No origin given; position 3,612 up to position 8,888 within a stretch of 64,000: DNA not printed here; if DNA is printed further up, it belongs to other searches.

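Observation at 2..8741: Five-gene, tightly coupled putative defence operon ending in a 1659-aa nuclease-motif + HerA/FtsK-ATPase protein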

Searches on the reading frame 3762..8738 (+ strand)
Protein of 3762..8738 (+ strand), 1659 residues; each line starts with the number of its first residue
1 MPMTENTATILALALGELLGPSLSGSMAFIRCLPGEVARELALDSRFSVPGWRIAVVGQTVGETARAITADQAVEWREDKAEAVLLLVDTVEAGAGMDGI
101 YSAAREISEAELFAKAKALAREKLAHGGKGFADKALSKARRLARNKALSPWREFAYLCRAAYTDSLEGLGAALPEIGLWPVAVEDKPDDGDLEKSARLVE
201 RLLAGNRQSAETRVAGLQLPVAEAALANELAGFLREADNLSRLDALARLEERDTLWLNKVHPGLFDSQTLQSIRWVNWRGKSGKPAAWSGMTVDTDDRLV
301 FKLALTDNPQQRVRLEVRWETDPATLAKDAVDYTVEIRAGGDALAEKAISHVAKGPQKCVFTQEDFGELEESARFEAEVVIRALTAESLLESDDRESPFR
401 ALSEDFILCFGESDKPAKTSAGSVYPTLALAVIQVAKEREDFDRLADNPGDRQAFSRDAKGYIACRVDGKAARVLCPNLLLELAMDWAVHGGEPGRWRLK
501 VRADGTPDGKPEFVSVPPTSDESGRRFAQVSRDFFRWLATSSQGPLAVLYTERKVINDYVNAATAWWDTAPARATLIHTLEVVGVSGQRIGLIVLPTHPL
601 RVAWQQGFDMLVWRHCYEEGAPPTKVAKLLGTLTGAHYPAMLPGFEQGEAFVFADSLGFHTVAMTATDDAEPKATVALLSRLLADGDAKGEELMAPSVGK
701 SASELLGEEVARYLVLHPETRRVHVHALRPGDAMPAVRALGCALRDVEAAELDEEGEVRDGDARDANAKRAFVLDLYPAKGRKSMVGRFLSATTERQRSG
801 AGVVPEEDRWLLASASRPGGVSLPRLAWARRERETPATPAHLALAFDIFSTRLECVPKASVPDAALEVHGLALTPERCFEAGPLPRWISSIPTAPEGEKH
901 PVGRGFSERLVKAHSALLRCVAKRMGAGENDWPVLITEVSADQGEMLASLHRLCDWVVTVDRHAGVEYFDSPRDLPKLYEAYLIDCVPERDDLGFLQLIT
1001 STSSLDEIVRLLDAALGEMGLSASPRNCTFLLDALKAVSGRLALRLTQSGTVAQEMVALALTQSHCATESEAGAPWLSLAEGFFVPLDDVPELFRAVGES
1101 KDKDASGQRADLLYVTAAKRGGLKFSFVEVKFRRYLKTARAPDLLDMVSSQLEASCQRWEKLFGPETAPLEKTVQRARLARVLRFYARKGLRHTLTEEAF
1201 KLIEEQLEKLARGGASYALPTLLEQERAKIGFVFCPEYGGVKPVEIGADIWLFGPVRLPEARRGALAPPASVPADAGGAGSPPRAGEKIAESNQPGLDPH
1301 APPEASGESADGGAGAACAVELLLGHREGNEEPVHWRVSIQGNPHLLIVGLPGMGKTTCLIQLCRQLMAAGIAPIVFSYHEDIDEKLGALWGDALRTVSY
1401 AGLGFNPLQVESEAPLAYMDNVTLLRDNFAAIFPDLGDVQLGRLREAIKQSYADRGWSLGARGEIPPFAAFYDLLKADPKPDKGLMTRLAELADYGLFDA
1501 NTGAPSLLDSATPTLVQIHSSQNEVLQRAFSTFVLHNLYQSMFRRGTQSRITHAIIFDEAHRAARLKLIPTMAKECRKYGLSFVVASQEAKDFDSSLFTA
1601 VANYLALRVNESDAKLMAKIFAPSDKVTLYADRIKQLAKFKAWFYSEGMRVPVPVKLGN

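Call 8: search_protein_families(library=padloc, proteins=[window:3762-8738:+], max_evalue=0.01)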
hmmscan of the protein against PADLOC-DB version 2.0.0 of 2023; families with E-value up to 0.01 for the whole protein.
window:3762-8738:+ (1659 aa): 15 families
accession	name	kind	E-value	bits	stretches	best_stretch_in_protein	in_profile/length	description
PDLC02684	DndH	-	2.2e-20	69.9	1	1319-1643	1340-1696/1715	DndH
PDLC02685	DndH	-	2.3e-17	60.1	1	1316-1639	1304-1655/1678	DndH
PDLC04140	mad8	-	9.5e-17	59.5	1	1320-1657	2-299/314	mads_8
PDLC04105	HerA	-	1.5e-08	31.7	1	1533-1657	400-535/576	-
PDLC04106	HerA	-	8.8e-08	29.1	1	1570-1657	542-628/667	-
PDLC02806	SspH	-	4.5e-07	25.7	1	944-1183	985-1207/1766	SspH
PDLC02188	HerA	-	2.2e-06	24.8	1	1567-1656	453-541/578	-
PDLC04104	HerA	-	2.7e-06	24.4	1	1566-1620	246-301/379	-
PDLC04097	HerA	-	2.9e-06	24.2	1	1562-1657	498-592/618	-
PDLC04100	HerA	-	5.1e-06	23.4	1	1541-1656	429-554/580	-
PDLC02185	HerA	-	6.9e-06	23.1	1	1538-1656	431-560/585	-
PDLC04102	HerA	-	9.6e-06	22.2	1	1520-1657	474-619/654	-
PDLC01055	HerA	-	3.2e-05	20.9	0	1519-1656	388-523/532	Type III coevolved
PDLC04103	HerA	-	0.00016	18.2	1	1563-1626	463-527/579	-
PDLC04098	HerA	-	0.0018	14.9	1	1571-1621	561-612/686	-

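Call 9: search_protein_families(library=pfam, proteins=[window:3762-8738:+], max_evalue=0.01)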
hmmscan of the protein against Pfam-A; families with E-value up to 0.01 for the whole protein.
window:3762-8738:+ (1659 aa): 5 families
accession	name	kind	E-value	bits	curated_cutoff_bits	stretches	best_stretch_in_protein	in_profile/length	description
PF10412.15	TrwB_AAD_bind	-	3.4e-05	23.4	20.5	0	1344-1377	16-49/387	Type IV secretion-system coupling protein DNA-binding domain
PF20720.3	nSTAND3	-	0.00014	22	27.2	1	1341-1386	15-60/155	Novel STAND NTPase 3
PF04851.21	ResIII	-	0.0013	19.1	22.5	0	1341-1376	21-57/164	Type III restriction enzyme, res subunit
PF13401.12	AAA_22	-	0.0017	19.1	27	0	1342-1370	4-32/130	AAA domain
PF13191.12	AAA_16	-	0.002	19.1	32.6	1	1339-1514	20-104/167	AAA ATPase domain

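Call 10: search_protein_families(library=ncbifam, proteins=[window:3762-8738:+], max_evalue=0.01)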
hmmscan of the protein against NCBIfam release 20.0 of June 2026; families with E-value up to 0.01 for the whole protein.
window:3762-8738:+ (1659 aa): 9 families
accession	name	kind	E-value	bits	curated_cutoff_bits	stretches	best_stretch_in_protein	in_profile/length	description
NF041017.1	DNA_import_CedB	equivalog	6e-10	38.4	700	1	1322-1387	254-320/590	DNA import protein CedB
NF045975.1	VirB4_plasma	equivalog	5.3e-08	31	590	1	1521-1596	727-810/894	Mbov_0397 family ICE element conjugal transfer ATPase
NF042944.1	HerA_antiphage_2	equivalog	8.1e-07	28.2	850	1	1567-1656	453-541/576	anti-phage-associated helicase HerA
TIGR00929.1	VirB4_CagE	subfamily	1.4e-05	23.6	643.1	1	1344-1596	438-683/792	VirB4 family type IV secretion/conjugal transfer ATPase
NF040937.1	HerA_Thermprot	equivalog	3.5e-05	22.4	800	1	1571-1628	376-431/487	DNA double-strand break repair helicase HerA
NF053655.1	CedD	equivalog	0.00016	20.5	600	0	1513-1590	383-460/527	DNA-translocating ATPase CedD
NF042943.1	HerA_antiphage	equivalog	0.00016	20.4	800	1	1539-1656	420-548/566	anti-phage-associated helicase HerA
TIGR03925.1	T7SS_EccC_b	equivalog_domain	0.00028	19.3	346.55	1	1320-1369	340-387/564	type VII secretion protein EccCb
TIGR02746.1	TraC-F-type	equivalog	0.0013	16.7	567.05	1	1347-1596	434-691/800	type IV secretion system protein TraC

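Call 20: find_homologous_proteins(query=window:3762-8738:+, max_evalue=0.00001)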
Query window:3762-8738:+ (1659 aa): 394 proteins with E <= 0.00001 among 8000 candidates; the best 120 are listed.
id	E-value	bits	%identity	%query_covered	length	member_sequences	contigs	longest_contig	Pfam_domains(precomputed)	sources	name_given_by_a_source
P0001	0.0e+0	3602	96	100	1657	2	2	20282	-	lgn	-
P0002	0.0e+0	3229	87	100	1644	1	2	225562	PF10412.16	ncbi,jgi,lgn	-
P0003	0.0e+0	3180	85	100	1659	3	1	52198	-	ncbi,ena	-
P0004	0.0e+0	3121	85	98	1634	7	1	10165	-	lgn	-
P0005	0.0e+0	2990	80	100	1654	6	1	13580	-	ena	-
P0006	0.0e+0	2983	80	100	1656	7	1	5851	-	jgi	jgi:DNA phosphorothioation-dependent restriction protein DptH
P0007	0.0e+0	2966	80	100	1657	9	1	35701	-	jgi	jgi:DNA phosphorothioation-dependent restriction protein DptH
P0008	0.0e+0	2956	79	100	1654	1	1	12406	-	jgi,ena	-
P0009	0.0e+0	2932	78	100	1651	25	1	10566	-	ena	-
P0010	0.0e+0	2899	78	100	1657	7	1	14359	-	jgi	-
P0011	0.0e+0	2896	78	100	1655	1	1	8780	-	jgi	jgi:DNA phosphorothioation-dependent restriction protein DptH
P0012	0.0e+0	2890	81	96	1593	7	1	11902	-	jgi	jgi:DNA phosphorothioation-dependent restriction protein DptH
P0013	0.0e+0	2841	76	100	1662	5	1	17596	-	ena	-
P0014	0.0e+0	2804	80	94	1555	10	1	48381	-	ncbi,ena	-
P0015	0.0e+0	2662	71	100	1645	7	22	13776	PF10412.16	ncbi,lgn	-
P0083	0.0e+0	1992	57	100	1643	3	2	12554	-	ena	-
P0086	0.0e+0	1965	57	100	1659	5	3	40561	PF10412.16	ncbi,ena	-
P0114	0.0e+0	1350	42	99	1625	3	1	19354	PF13401.13,PF01580.25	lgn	-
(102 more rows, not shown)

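Call 22: find_related_loci(query=A1, collection=genome_contigs, flank=10000)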
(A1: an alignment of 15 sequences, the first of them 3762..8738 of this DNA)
Query A1 (1659 aa) in genome_contigs; peptide patterns used: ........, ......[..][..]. (x = any residue, [..] = any of these).
383 stretches matched a pattern; 309 encode a relative of the query (tblastn E <= 1e-3); the best 80 are kept; 80 distinct loci.
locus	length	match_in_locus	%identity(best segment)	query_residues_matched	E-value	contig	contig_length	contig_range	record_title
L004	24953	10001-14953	80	1-1659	0e+0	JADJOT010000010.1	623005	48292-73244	MAG: Candidatus Accumulibacter affinis isolate Fred_18-Q3-R57-64_BAT3C.720 tig00351077-10-6220360, whole genome shotgun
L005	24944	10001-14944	79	1-1659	0e+0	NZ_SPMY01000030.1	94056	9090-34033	Candidatus Accumulibacter phosphatis strain SBR_S PAO7_binned_c30, whole genome shotgun sequence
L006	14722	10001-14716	78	1-1584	0e+0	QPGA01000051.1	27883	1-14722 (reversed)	MAG: Candidatus Accumulibacter meliphilus isolate UW-LDO-IC UW-LDO-IC-MS_50, whole genome shotgun sequence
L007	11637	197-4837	80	105-1659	0e+0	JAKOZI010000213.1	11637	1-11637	MAG: Pseudomonadota bacterium isolate USSF_maxbin.014_sub k201_745436, whole genome shotgun sequence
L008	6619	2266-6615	84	1-1452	0e+0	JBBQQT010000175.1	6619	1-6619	MAG: Burkholderiales bacterium isolate Co_metawrap_1604 Cmw_1604_k141_20877437_length_6619_cov_7.9957, whole genome shot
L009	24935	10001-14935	71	1-1659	0e+0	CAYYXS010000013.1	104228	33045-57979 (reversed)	MAG TPA_asm: uncultured Rhodocyclaceae bacterium isolate binchicken_co144_44 genome assembly, contig: NODE_462_length_10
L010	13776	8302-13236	71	1-1659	0e+0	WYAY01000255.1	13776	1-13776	MAG: Sulfuritalea sp. isolate PRO1 k127_950862, whole genome shotgun sequence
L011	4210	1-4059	85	298-1657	0e+0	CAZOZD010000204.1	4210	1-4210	MAG TPA_asm: uncultured Burkholderiales bacterium isolate binchicken_co209_113 genome assembly, contig: NODE_20306_lengt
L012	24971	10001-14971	86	1-1659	0e+0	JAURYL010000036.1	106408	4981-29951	MAG: Pseudomonadota bacterium isolate E2_concoct.bin.75 E2_k141_52094, whole genome shotgun sequence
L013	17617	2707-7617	87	1-1659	0e+0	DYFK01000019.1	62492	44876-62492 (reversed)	MAG TPA_asm: Hydrogenophilus sp. isolate BE2011_66_48 Afr_mines_BE2011_190_length_62492_cov_17_785896, whole genome shot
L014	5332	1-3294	87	552-1659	0e+0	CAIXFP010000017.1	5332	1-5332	MAG: uncultured proteobacterium isolate MJ-2014_bin-0895 genome assembly, contig: bin-0895:017/884, whole genome shotgun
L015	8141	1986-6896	58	5-1657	0e+0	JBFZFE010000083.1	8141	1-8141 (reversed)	MAG: Verrucomicrobiota bacterium isolate PPR_0607 k121_4856016, whole genome shotgun sequence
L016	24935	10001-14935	57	3-1657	0e+0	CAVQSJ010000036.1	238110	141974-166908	MAG: uncultured Gammaproteobacteria bacterium isolate MFD00032.bin.3.452 genome assembly, contig: contig_77327, whole ge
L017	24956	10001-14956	56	3-1657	0e+0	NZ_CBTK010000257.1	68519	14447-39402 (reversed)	Candidatus Contendobacter odensis Run_B_J11, whole genome shotgun sequence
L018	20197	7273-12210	60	1-1659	0e+0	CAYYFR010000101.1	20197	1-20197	MAG TPA_asm: uncultured Burkholderiales bacterium isolate SRP128246_co1_11 genome assembly, contig: NODE_5462_length_201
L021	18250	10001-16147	56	3-1659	0e+0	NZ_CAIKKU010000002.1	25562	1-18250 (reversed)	MAG: uncultured Thiodictyon sp. isolate Loclat_bin-12166, whole genome shotgun sequence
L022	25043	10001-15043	53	3-1659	0e+0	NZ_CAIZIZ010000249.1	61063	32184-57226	MAG: uncultured Lamprocystis sp. isolate Loc080925-5-5m_bin-0833, whole genome shotgun sequence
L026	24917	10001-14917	61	1-1659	0e+0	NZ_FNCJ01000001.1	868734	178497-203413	Paraburkholderia phenazinium strain LMG 2247, whole genome shotgun sequence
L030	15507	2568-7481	43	1-1659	0e+0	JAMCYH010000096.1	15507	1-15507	MAG: Deltaproteobacteria bacterium isolate FK_Sedi_B_Bin.36 NODE_14393_length_15507_cov_3.34909, whole genome shotgun se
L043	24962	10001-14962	42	1-1659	0e+0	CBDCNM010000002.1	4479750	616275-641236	MAG: Candidatus Latescibacterota bacterium isolate f150df7c-f474-47d5-8e53-e740a55afba2 genome assembly, contig: contig_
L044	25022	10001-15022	42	10-1659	0e+0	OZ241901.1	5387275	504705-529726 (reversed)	MAG: Gammaproteobacteria bacterium isolate 65898e9d-28f9-48af-9959-824c109e8cbf genome assembly, chromosome: 1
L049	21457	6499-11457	52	1-1657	0e+0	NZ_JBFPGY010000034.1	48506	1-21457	MAG: Sphaerotilus sp. isolate MN3.004 NODE_121_length_48506_cov_5.751297, whole genome shotgun sequence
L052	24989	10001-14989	40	1-1657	0e+0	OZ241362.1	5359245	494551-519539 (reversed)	MAG: Candidatus Latescibacterota bacterium isolate 7df831f4-54e1-479f-8521-a5e6456f6651 genome assembly, chromosome: 1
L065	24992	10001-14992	42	10-1659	0e+0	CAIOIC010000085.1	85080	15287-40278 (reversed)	MAG: uncultured Verrucomicrobia subdivision 3 bacterium isolate KTt_bin-0432 genome assembly, contig: bin-0432:085/136,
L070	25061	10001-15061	40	1-1659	0e+0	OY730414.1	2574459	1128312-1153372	MAG: Longimicrobiales bacterium isolate 35361606-ee58-41ba-9638-b7483a57a1ce genome assembly, chromosome: 1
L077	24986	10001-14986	41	1-1659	0e+0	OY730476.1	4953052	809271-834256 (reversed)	MAG: Candidatus Latescibacteria bacterium isolate 667a1def-a863-4bf2-9b98-94036fb31650 genome assembly, chromosome: 1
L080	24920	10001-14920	40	1-1657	0e+0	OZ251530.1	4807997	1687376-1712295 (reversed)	MAG: Candidatus Azotimanducaceae bacterium isolate f202fb84-87b8-493a-be29-01d38759616a genome assembly, chromosome: 1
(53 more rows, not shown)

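Call 34: search_solved_structures(query=A1, max_evalue=1)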
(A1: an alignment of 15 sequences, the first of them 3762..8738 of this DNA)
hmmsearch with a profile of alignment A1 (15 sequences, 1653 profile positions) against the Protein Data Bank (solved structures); distinct sequences matched with E-value up to 1: 26.
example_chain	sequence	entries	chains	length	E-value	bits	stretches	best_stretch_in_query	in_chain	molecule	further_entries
7es4_A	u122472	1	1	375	2.3e-16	61.5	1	1312-1643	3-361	DNA phosphorothioation-dependent restriction protein DptH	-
8xau_A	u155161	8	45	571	8.8e-07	29.7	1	1543-1651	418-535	ATP-binding protein | HerA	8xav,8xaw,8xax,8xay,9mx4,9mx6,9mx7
8ziq_M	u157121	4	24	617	1.9e-05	25.3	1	1559-1612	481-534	HerA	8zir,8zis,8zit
9c1m_M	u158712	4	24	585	5.1e-05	23.9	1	1556-1619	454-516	ATP-binding protein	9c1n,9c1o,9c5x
8j4u_M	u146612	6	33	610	8e-05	23.3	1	1532-1651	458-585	Nucleoside triphosphate hydrolase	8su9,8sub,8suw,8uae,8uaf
4d2i_A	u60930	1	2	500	0.00026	21.6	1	1563-1649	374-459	HERA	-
8yho_A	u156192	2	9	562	0.0013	19.3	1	1516-1605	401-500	DUF87 domain-containing protein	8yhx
8wiv_A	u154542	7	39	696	0.0057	17.1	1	1562-1648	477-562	Helicase HerA central domain-containing protein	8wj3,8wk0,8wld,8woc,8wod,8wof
4ag5_A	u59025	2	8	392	0.012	16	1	1414-1586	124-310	TYPE IV SECRETORY PATHWAY VIRB4 COMPONENTS-LIKE PROTEIN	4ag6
7wi7_A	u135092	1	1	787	0.036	14.5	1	1328-1357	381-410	DNA helicase MCM8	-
8s91_A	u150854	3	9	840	0.039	14.3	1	1328-1357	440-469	DNA helicase MCM8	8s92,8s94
1iqp_A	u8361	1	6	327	0.11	12.9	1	1325-1360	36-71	RFCS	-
8tw7_4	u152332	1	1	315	0.16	12.3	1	1333-1359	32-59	Replication factor C subunit 4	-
1sxj_B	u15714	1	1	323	0.16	12.3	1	1333-1359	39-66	Activator 1 37 kDa subunit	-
8tw8_4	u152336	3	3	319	0.16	12.3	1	1333-1359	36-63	Replication factor C subunit 4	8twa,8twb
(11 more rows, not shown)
